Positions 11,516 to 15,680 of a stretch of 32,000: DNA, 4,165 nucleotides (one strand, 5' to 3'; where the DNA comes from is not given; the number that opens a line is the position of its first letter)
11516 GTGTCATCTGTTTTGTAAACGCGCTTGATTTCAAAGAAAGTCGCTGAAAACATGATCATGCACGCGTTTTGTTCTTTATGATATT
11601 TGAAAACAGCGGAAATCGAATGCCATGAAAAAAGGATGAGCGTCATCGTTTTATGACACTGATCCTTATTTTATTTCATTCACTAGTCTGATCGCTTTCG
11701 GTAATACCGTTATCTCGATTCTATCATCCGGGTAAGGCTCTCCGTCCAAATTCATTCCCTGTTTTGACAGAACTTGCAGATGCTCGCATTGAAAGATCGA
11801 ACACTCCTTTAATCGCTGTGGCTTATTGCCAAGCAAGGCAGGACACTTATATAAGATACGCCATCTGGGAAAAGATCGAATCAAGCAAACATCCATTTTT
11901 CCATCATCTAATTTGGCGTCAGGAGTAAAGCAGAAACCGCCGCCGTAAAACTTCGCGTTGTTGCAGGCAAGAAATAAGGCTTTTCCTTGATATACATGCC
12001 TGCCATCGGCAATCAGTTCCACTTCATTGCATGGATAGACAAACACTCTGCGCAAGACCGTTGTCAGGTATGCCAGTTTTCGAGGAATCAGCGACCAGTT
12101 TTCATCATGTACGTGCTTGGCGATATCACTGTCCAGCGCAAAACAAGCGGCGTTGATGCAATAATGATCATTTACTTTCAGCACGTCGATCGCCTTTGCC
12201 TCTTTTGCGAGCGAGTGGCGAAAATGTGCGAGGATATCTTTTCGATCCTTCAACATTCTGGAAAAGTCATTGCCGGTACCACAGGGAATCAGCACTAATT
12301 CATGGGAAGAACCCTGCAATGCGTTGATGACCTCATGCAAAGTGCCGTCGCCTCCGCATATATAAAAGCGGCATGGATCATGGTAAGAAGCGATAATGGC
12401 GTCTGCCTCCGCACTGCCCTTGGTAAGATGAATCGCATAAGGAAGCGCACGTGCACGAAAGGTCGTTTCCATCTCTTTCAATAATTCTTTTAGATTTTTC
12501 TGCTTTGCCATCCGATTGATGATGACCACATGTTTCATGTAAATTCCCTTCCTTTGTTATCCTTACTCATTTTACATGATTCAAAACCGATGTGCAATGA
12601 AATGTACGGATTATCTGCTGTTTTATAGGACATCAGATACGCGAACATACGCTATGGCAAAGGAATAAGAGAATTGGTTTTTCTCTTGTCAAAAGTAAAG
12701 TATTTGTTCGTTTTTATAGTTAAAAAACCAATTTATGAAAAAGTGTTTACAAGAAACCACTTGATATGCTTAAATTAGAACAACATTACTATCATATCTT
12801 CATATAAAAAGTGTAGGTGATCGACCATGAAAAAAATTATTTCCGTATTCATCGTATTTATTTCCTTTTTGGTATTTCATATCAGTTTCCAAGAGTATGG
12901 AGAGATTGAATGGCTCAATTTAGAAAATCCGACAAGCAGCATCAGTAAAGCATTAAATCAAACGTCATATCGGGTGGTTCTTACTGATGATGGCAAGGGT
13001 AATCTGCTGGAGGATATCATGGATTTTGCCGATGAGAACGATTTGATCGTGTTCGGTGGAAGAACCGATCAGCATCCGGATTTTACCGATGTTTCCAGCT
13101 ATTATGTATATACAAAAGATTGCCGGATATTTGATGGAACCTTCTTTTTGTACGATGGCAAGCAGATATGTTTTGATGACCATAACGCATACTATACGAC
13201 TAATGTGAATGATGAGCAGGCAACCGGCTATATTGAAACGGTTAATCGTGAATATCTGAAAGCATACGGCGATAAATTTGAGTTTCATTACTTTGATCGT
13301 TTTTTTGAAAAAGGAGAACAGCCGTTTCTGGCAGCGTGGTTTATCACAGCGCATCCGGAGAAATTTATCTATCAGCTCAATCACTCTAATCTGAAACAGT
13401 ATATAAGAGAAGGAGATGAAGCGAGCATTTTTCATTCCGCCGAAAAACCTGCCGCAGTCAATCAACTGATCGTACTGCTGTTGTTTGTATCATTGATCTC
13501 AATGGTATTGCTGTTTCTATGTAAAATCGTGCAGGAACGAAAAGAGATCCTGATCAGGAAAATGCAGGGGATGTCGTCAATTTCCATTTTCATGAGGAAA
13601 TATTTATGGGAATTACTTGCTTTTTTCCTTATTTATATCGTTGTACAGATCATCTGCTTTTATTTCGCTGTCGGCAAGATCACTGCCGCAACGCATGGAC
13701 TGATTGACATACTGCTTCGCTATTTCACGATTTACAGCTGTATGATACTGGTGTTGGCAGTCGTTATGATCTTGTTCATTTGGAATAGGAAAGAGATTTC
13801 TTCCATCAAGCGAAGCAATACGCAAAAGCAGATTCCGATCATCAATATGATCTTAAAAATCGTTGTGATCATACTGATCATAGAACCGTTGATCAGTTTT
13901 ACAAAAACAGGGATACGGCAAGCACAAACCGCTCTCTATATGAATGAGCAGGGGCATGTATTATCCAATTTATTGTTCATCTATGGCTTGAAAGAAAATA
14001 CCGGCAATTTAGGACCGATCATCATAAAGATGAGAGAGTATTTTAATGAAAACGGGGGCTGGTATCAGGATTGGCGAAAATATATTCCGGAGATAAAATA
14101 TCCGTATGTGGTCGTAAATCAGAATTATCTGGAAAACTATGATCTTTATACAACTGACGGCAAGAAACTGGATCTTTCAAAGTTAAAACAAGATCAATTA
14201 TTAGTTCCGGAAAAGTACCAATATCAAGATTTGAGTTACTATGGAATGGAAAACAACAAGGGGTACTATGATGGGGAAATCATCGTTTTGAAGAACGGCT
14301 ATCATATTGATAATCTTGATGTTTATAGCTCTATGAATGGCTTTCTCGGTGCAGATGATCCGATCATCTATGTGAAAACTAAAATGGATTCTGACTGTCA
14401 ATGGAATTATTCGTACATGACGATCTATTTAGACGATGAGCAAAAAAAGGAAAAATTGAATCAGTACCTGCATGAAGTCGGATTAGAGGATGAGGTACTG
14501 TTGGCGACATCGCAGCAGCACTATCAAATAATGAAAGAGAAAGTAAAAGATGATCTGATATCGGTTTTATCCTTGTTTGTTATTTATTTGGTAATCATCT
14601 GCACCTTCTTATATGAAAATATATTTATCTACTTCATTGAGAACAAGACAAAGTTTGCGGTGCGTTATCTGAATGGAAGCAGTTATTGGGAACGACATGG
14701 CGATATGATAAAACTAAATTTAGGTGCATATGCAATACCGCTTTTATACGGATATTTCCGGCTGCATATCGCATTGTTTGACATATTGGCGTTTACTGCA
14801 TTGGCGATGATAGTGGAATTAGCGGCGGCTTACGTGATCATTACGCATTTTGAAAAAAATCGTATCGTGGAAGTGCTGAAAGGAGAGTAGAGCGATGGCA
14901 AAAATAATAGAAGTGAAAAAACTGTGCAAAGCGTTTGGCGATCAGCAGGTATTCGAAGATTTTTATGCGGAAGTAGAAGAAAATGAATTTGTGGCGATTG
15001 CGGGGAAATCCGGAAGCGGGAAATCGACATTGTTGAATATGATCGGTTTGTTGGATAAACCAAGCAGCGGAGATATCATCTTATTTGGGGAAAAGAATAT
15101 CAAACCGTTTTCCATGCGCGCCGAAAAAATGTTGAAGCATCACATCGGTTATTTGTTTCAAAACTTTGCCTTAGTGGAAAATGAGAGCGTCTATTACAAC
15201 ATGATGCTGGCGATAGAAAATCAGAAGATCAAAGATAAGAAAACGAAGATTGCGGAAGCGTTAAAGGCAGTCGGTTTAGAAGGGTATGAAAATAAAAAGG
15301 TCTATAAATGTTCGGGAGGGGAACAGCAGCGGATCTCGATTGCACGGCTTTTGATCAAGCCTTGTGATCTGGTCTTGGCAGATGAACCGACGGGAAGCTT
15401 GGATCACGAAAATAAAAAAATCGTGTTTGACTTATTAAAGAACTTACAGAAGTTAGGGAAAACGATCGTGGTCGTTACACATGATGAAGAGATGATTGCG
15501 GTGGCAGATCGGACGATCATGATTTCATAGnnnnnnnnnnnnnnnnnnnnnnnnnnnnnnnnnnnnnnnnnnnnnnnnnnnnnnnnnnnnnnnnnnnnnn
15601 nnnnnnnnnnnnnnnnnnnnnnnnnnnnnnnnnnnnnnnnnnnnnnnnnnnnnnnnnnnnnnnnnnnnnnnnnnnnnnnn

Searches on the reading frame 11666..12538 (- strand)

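Call 7: search_protein_families(library=ncbifam, proteins=[window:11666-12538:-], max_evalue=1)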
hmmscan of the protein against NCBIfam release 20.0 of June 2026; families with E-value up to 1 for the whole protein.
window:11666-12538:- (290 aa): 12 families
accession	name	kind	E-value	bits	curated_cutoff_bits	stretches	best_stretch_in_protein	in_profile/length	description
TIGR00147.1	TIGR00147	subfamily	3.1e-38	131.4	118.65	1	2-285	3-292/296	YegS/Rv2252/BmrU family lipid kinase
NF009604.0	PRK13057.1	equivalog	1.9e-35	122.3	274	1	3-285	11-292/302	lipid kinase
NF009602.0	PRK13054.1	equivalog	1.1e-33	116.7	284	1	26-286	26-291/301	lipid kinase YegS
TIGR03702.1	lip_kinase_YegS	equivalog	2e-27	96.1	387.45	1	26-285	22-286/295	lipid kinase YegS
NF009605.0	PRK13059.1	equivalog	8.9e-26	90.5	313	1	27-286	31-290/295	putative lipid kinase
NF009874.0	PRK13337.1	equivalog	1.4e-21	76.7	385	1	13-267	19-273/305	diacylglycerol kinase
NF009603.0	PRK13055.1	subfamily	1.2e-20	73.7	342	1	11-287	13-299/335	diacylglycerol kinase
NF002033.0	PRK00861.1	subfamily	3e-13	49.1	293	1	4-286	15-303/328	putative lipid kinase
NF008882.0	PRK11914.1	equivalog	3.6e-13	49.4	302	1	59-287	69-302/306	diacylglycerol kinase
NF009025.0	PRK12361.1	equivalog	5.5e-12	44.7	505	1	36-286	276-538/546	hypothetical protein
NF040993.1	MamU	equivalog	1.3e-10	41.1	400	1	58-260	63-263/296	lipid kinase MamU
NF009891.0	PRK13351.1-1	equivalog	0.063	11.8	597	1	3-49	129-176/681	elongation factor G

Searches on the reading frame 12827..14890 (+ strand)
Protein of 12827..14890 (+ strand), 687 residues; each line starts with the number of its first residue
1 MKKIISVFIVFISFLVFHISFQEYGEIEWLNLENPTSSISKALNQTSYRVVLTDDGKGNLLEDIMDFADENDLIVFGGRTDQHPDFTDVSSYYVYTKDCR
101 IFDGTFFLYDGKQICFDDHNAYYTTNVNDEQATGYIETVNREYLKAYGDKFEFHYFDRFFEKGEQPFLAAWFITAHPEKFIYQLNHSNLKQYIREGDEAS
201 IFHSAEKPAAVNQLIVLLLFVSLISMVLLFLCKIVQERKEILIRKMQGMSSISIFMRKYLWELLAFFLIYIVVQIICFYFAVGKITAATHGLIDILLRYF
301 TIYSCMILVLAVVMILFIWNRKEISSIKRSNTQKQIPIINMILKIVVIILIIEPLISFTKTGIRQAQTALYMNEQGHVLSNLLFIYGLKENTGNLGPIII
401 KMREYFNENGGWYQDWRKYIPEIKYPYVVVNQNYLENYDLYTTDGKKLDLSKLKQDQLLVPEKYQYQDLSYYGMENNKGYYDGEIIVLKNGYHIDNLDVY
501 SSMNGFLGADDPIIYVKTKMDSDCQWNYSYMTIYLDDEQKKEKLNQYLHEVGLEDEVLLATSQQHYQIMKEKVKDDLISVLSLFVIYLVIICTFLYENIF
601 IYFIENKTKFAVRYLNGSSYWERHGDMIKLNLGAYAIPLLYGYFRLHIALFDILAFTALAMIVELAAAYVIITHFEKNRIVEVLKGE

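Call 4: search_protein_families(library=pfam, proteins=[window:12827-14890:+], max_evalue=1)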
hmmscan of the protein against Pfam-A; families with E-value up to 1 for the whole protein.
window:12827-14890:+ (687 aa): 3 families
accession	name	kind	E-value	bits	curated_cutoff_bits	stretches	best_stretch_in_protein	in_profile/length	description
PF07242.16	DUF1430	-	1.8e-10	41.4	28.2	1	585-686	1-100/100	Protein of unknown function (DUF1430)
PF02687.27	FtsX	-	0.00031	21.2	25.5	1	214-326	3-117/120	FtsX-like permease C-terminal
PF09581.16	Spore_III_AF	-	0.44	11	28.3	1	338-374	22-58/185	Stage III sporulation protein AF (Spore_III_AF)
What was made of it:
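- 12827..15928 (+): Putative regulated output. It comprises a DUF1430 'bacteriocin-associated integral membrane protein' (12827-14890), a lactococcin-972-group ABC ATPase (14895-15530) and an orphan 110-aa Sec-exported protein (15596-15928). Pfam DUF1430 at 1.8e-10 (call 4).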

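Call 7: search_protein_families(library=ncbifam, proteins=[window:12827-14890:+], max_evalue=1)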
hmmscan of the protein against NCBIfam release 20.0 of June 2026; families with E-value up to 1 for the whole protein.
window:12827-14890:+ (687 aa): 1 family
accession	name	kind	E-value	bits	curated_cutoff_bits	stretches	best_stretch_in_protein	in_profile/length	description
TIGR01654.1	bact_immun_7tm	subfamily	3e-19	69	189.35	2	427-686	400-681/681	bacteriocin-associated integral membrane protein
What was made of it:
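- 12827..15928 (+): TIGR01654 (call 7).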

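Call 16: search_protein_families(library=padloc, proteins=[window:12827-14890:+], max_evalue=1)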
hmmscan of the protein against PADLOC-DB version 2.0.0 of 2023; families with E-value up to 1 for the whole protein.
window:12827-14890:+ (687 aa): 0 families

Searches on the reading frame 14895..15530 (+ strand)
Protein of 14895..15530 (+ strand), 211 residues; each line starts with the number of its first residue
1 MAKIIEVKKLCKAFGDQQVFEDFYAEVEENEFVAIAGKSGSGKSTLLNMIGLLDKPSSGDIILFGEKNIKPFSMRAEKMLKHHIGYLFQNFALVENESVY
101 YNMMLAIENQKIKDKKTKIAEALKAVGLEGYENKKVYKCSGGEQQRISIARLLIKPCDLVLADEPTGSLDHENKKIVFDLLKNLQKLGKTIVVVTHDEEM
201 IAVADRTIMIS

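Call 4: search_protein_families(library=pfam, proteins=[window:14895-15530:+], max_evalue=1)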
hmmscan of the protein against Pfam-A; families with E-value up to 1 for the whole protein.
window:14895-15530:+ (211 aa): 27 families (the best 25 are shown)
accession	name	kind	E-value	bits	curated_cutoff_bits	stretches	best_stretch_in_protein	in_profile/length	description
PF00005.33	ABC_tran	-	3.3e-30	105.9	25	1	25-166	6-136/137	ABC transporter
PF02463.25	SMC_N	-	9.7e-09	35.4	40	1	29-210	23-211/220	RecF/RecN/SMC N terminal domain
PF13304.12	AAA_21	-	6.6e-07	30.1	27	2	144-200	243-302/304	AAA domain, putative AbiEii toxin, Type IV TA system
PF20703.3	nSTAND1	-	4.3e-05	23.7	27.1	1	14-48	17-51/379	Novel STAND NTPase 1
PF20720.3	nSTAND3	-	7.5e-05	22.9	27.2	1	17-50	4-37/155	Novel STAND NTPase 3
PF13555.12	AAA_29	-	0.00017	21.7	27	1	20-48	12-40/61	P-loop containing region of AAA domain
PF13476.12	AAA_23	-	0.00036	21.6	27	1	13-51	9-40/201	AAA domain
PF03193.22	RsgA_GTPase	-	0.00055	20.2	30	1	16-50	93-126/174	RsgA GTPase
PF13479.12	AAA_24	-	0.0023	18.2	27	1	33-50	5-22/195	AAA domain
PF13175.12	AAA_15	-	0.0028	17.8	32.1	1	20-114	14-67/374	AAA ATPase domain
PF01580.24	FtsK_SpoIIIE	-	0.0055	16.6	24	1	8-49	16-58/221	FtsK/SpoIIIE family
PF24883.2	NPHP3_N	-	0.01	16.5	24.8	1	11-50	3-42/164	Nephrocystin 3, N-terminal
PF13238.12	AAA_18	-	0.012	16.5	29.4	0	33-48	1-16/128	AAA domain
PF03266.21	NTPase_1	-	0.013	15.8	23.9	0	33-50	2-19/168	NTPase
PF25199.1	nSTAND_NTPase5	-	0.014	15.7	34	1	19-50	28-61/145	Novel STAND NTPase 5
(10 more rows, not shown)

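Call 65: search_protein_families(library=ncbifam, proteins=[window:14895-15530:+], max_evalue=0.00001)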
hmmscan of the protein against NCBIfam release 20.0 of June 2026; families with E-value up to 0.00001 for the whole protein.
window:14895-15530:+ (211 aa): 189 families (the best 25 are shown)
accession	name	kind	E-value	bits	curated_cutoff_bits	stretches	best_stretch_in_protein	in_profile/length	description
TIGR03608.1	L_ocin_972_ABC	subfamily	8.3e-75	250.8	254.85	1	8-210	2-206/206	putative bacteriocin export ABC transporter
TIGR02673.1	FtsE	equivalog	2.7e-50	171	264.85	1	4-208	1-207/214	cell division ATP-binding protein FtsE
TIGR02211.1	LolD_lipo_ex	equivalog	1.6e-47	161.9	307.75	1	5-210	2-214/221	lipoprotein-releasing ABC transporter ATP-binding protein LolD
NF038007.1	ABC_ATP_DarD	equivalog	1e-46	159.1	375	1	16-210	17-213/218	darobactin export ABC transporter ATP-binding protein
NF043075.1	MMSYN1_0197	equivalog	1.4e-44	152.4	550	1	3-210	1-206/341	spermidine/putrescine ABC transporter ATP-binding protein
TIGR02315.1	ABC_phnC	equivalog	2.9e-44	151.3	266.1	1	4-201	1-209/243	phosphonate ABC transporter ATP-binding protein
TIGR02982.1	heterocyst_DevA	subfamily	4.2e-44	150.8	295.8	1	5-209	2-213/220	ABC exporter ATP-binding subunit, DevA family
NF008639.0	PRK11629.1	equivalog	1.5e-42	145.6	360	1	4-206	6-215/234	lipoprotein-releasing ABC transporter ATP-binding protein LolD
NF007826.0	PRK10535.1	equivalog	3.5e-40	137.9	966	1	5-210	5-216/648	macrolide ABC transporter ATP-binding protein/permease MacB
NF006987.0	PRK09452.1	equivalog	7.9e-40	136.7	482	1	3-210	16-221/378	spermidine/putrescine ABC transporter ATP-binding protein PotA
TIGR03265.1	PhnT2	equivalog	5.2e-39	134.5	457.7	1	2-209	2-207/353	putative 2-aminoethylphosphonate ABC transporter ATP-binding protein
NF008428.0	PRK11264.1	equivalog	1.8e-38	132.2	406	1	4-210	3-217/250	L-cystine ABC transporter ATP-binding protein TcyN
TIGR01186.1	proV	subfamily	3.7e-38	131.6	326.6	1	15-210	4-203/363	betaine/proline/choline family ABC transporter ATP-binding protein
TIGR00968.1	3a0106s01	subfamily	1.6e-36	126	342.75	1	5-210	1-204/237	sulfate ABC transporter ATP-binding protein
TIGR04520.1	ECF_ATPase_1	equivalog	2.9e-36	125.3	315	1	5-210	1-209/269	energy-coupling factor transporter ATPase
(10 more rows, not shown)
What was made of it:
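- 12827..15928 (+): TIGR03608 at 250.8 bits against a cutoff of 254.85 (call 65).
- On Lactococcin-972-type bacteriocin module (neighbouring operon): TIGR03608 scores 250.8 bits against a cutoff of 254.85 (call 65).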
